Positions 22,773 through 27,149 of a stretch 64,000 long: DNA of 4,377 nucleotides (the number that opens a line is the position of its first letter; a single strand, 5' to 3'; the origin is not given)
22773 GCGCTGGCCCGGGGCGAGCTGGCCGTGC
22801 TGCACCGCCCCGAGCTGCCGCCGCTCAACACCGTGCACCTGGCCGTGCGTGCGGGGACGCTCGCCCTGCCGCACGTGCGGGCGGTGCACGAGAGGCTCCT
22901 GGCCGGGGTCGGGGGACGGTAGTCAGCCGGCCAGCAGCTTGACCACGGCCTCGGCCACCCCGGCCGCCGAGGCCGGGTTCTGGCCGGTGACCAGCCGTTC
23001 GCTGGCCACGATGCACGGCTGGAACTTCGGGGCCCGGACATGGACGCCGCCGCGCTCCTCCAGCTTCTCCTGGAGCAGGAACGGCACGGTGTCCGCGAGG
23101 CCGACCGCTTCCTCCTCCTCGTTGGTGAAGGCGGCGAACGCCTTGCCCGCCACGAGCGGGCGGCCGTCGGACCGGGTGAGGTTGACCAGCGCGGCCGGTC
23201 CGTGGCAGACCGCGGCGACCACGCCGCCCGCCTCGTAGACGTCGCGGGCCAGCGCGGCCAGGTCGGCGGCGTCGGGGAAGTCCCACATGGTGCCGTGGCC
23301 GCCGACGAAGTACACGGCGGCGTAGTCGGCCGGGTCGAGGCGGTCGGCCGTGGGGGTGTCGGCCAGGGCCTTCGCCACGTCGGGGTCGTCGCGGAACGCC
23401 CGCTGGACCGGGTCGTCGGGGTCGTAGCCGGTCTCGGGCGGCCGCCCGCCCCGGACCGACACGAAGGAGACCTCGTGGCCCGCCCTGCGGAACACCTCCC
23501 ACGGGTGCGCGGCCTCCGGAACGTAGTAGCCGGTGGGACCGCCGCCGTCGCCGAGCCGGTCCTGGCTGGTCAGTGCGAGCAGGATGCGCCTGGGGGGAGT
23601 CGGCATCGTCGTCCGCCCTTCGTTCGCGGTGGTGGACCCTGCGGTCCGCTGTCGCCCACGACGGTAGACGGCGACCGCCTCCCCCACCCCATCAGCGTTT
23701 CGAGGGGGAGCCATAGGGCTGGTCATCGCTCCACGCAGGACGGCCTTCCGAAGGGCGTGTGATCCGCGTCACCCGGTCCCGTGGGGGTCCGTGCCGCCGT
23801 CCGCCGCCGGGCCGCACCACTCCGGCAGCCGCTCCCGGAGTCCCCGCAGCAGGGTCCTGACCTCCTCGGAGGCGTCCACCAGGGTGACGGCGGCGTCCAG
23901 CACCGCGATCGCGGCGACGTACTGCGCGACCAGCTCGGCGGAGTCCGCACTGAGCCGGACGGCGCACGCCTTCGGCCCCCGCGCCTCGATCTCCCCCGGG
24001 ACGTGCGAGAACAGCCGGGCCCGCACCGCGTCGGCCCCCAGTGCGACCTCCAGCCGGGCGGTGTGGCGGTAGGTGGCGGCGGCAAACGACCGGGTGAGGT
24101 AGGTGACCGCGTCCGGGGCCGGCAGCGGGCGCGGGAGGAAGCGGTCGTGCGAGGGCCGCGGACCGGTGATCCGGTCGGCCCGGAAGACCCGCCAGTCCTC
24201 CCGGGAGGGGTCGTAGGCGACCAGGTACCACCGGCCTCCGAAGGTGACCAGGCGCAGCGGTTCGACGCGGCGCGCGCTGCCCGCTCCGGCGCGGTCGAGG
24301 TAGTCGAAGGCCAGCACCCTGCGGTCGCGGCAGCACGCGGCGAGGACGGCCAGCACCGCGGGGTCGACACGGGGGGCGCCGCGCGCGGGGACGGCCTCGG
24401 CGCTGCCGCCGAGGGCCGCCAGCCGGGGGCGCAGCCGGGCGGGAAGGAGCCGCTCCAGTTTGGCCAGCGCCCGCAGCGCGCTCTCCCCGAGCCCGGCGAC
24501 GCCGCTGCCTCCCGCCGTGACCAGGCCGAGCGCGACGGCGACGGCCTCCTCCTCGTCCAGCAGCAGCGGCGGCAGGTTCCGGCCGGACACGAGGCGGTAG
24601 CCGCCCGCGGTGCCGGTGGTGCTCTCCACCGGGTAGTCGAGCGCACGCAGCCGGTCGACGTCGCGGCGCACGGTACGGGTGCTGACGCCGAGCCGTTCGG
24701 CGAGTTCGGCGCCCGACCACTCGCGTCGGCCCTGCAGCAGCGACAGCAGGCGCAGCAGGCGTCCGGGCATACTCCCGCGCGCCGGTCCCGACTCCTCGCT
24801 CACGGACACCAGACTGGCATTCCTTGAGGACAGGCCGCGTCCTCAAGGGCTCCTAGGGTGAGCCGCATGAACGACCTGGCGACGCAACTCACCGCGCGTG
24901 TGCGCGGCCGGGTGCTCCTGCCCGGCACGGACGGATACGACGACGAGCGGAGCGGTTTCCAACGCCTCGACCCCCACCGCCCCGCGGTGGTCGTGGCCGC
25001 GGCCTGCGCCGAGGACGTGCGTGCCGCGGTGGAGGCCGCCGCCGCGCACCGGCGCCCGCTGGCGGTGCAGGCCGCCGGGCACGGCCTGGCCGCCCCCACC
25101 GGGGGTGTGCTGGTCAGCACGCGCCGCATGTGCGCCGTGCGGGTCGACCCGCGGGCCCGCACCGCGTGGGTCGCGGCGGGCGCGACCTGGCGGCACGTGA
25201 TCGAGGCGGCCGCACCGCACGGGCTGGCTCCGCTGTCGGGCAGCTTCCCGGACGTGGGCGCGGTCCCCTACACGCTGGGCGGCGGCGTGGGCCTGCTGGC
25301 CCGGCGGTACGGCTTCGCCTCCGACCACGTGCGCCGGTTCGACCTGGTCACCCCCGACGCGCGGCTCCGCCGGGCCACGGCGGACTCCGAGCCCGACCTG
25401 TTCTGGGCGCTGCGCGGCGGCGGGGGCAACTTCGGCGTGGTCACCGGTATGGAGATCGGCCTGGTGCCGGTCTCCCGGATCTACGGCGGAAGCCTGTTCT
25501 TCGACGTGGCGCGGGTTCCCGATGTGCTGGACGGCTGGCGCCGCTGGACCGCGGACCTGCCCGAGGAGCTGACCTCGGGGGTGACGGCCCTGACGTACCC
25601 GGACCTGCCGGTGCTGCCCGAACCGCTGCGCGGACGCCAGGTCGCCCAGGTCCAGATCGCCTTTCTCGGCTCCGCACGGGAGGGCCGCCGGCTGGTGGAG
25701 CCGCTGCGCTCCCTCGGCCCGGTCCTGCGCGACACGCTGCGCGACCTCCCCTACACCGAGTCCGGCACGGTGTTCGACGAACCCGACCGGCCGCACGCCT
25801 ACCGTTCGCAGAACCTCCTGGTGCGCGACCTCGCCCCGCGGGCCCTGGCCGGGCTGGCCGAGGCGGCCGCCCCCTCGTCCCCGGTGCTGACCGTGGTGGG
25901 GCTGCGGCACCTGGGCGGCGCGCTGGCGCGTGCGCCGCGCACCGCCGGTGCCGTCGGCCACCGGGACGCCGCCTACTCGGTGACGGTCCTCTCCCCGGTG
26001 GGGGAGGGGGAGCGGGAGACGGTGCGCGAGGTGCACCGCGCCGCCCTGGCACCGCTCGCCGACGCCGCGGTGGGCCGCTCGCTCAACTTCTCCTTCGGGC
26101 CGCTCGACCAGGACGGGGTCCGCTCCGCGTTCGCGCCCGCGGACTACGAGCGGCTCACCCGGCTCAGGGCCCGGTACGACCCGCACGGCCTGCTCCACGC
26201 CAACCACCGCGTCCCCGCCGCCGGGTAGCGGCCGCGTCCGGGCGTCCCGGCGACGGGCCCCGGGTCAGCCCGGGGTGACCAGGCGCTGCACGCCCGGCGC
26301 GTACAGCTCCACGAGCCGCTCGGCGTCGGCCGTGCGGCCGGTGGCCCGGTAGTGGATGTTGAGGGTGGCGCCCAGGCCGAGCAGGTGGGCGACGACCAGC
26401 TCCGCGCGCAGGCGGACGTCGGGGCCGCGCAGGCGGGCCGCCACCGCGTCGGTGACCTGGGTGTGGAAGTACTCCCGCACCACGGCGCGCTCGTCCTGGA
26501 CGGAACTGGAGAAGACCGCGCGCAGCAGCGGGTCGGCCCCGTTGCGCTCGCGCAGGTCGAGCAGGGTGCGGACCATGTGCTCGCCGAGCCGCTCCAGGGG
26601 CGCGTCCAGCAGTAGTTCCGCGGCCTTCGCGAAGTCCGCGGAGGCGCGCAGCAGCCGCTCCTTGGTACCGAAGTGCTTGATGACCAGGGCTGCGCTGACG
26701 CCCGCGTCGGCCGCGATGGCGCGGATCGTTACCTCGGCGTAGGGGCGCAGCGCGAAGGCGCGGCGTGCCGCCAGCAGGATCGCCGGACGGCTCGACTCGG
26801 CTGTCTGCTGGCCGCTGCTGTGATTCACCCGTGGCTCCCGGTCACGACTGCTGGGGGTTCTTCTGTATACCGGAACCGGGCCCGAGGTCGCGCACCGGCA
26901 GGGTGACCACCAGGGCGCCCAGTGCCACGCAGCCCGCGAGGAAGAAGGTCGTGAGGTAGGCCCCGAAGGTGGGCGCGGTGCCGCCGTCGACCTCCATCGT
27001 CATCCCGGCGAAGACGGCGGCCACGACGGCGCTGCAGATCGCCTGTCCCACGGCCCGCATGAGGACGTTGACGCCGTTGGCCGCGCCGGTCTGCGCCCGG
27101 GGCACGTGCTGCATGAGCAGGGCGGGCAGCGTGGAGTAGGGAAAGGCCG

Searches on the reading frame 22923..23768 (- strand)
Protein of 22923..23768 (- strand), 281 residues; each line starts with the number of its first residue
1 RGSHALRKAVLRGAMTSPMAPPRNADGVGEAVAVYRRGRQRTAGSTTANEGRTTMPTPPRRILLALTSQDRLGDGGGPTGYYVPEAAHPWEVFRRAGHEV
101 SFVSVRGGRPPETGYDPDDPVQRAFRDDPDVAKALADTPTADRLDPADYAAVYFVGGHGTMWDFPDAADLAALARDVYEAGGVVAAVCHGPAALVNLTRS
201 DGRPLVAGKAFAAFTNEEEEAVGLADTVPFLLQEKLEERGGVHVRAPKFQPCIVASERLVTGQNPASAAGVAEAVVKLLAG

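Call 11: search_protein_families(library=pfam, proteins=[window:22923-23768:-], max_evalue=0.0001)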
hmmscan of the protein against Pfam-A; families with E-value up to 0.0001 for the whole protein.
window:22923-23768:- (281 aa): 2 families
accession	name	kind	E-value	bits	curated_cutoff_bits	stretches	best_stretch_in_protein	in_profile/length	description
PF01965.30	DJ-1_PfpI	-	1.6e-13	51.3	26.6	1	85-276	15-163/165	DJ-1/PfpI family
PF17124.11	ThiJ_like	-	2.2e-05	24.8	30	0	79-111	4-35/186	ThiJ/PfpI family-like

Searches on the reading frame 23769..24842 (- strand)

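Call 11: search_protein_families(library=pfam, proteins=[window:23769-24842:-], max_evalue=0.0001)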
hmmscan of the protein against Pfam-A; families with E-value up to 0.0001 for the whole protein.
window:23769-24842:- (357 aa): 3 families
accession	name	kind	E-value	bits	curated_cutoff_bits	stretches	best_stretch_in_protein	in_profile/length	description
PF13280.12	WYL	-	1.8e-21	76.3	21.8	1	163-228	2-68/70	WYL domain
PF08279.18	HTH_11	-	2.5e-16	59.7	25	1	28-83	1-55/55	HTH domain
PF08220.18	HTH_DeoR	-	5.1e-06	26.6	21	1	30-67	3-40/57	DeoR-like helix-turn-helix domain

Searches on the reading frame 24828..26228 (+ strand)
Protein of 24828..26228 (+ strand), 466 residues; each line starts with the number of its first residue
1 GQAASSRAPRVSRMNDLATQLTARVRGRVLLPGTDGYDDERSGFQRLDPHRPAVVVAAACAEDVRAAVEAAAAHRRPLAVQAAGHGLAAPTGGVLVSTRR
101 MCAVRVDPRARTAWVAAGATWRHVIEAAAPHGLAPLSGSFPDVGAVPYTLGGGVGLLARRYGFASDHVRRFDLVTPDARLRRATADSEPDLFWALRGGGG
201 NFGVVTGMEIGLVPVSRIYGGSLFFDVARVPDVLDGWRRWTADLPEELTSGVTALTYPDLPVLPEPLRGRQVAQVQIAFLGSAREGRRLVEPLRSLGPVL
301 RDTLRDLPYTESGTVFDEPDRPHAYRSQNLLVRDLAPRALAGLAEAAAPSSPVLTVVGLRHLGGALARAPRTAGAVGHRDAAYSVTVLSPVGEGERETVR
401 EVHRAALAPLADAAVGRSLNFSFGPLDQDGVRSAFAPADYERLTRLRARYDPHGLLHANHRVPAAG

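Call 11: search_protein_families(library=pfam, proteins=[window:24828-26228:+], max_evalue=0.0001)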
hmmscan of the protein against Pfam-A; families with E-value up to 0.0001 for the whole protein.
window:24828-26228:+ (466 aa): 1 family
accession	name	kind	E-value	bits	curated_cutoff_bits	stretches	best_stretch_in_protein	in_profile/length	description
PF01565.28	FAD_binding_4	-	2.2e-22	79.7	26.4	1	52-183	1-138/139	FAD binding domain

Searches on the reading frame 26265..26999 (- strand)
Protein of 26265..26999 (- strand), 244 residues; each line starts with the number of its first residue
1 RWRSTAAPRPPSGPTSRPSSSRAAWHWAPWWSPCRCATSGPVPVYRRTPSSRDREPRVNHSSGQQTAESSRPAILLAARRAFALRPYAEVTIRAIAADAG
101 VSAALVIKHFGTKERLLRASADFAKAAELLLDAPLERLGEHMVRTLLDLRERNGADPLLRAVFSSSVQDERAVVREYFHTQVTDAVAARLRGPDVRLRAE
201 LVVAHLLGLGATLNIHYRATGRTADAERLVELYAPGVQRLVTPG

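Call 11: search_protein_families(library=pfam, proteins=[window:26265-26999:-], max_evalue=0.0001)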
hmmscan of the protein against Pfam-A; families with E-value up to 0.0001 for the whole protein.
window:26265-26999:- (244 aa): 2 families
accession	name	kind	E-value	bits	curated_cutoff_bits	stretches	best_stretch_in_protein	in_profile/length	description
PF17920.6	TetR_C_16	-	2.6e-20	73.1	26.2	1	136-241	1-107/107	Tetracyclin repressor-like, C-terminal domain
PF00440.29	TetR_N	-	6.1e-13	48.8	24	1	74-119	1-46/47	Bacterial regulatory proteins, tetR family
